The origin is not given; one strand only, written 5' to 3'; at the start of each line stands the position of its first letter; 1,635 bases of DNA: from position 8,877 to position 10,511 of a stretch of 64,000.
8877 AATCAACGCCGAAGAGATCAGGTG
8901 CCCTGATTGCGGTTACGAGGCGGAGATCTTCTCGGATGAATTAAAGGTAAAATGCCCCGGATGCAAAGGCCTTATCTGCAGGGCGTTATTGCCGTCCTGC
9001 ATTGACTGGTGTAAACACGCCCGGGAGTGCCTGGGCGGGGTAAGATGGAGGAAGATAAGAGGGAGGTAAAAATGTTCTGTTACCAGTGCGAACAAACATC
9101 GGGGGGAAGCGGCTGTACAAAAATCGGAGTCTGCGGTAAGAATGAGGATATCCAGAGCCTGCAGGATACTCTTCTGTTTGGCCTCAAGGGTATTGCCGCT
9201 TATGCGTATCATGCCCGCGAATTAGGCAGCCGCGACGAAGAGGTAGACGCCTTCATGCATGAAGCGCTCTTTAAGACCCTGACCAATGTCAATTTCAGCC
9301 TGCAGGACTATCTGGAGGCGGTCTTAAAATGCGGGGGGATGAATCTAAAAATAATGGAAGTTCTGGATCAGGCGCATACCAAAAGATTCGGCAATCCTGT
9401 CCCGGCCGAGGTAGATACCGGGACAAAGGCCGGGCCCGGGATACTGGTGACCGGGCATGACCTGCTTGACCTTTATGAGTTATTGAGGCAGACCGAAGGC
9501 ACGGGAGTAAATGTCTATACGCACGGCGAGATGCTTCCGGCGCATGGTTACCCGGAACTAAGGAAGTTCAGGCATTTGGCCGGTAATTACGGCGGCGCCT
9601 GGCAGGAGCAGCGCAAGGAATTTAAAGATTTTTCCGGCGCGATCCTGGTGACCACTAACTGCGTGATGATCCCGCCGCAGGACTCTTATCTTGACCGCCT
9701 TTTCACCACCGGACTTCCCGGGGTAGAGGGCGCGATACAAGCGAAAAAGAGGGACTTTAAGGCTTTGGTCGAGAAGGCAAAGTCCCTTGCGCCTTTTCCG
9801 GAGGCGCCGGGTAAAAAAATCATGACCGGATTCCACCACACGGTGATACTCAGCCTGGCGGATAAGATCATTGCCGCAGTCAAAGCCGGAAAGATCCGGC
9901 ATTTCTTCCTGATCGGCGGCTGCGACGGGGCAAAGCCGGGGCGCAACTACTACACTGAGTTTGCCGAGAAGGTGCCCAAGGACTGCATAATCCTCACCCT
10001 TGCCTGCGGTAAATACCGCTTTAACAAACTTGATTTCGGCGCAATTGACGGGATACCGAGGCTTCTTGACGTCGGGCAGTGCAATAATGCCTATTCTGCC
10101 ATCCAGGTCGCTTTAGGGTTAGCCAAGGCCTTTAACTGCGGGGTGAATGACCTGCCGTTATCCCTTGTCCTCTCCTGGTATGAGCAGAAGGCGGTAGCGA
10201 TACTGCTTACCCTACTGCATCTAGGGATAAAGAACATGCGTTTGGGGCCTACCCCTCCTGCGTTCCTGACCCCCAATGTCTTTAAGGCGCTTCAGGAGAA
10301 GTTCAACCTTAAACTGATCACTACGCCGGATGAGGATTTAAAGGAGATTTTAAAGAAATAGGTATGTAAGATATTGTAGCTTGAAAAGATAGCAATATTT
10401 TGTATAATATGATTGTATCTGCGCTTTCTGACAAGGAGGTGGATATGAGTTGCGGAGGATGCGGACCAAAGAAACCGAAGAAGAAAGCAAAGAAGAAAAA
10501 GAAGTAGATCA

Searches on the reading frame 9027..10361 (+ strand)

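Call 73: search_protein_families(library=pfam, proteins=[window:9027-10361:+], max_evalue=0.00001)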
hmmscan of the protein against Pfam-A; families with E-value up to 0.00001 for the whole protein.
window:9027-10361:+ (444 aa): 1 family
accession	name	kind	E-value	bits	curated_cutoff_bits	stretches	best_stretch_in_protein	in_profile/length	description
PF03063.25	Prismane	-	7.2e-143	477.4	27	2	94-439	160-513/513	Prismane/CO dehydrogenase family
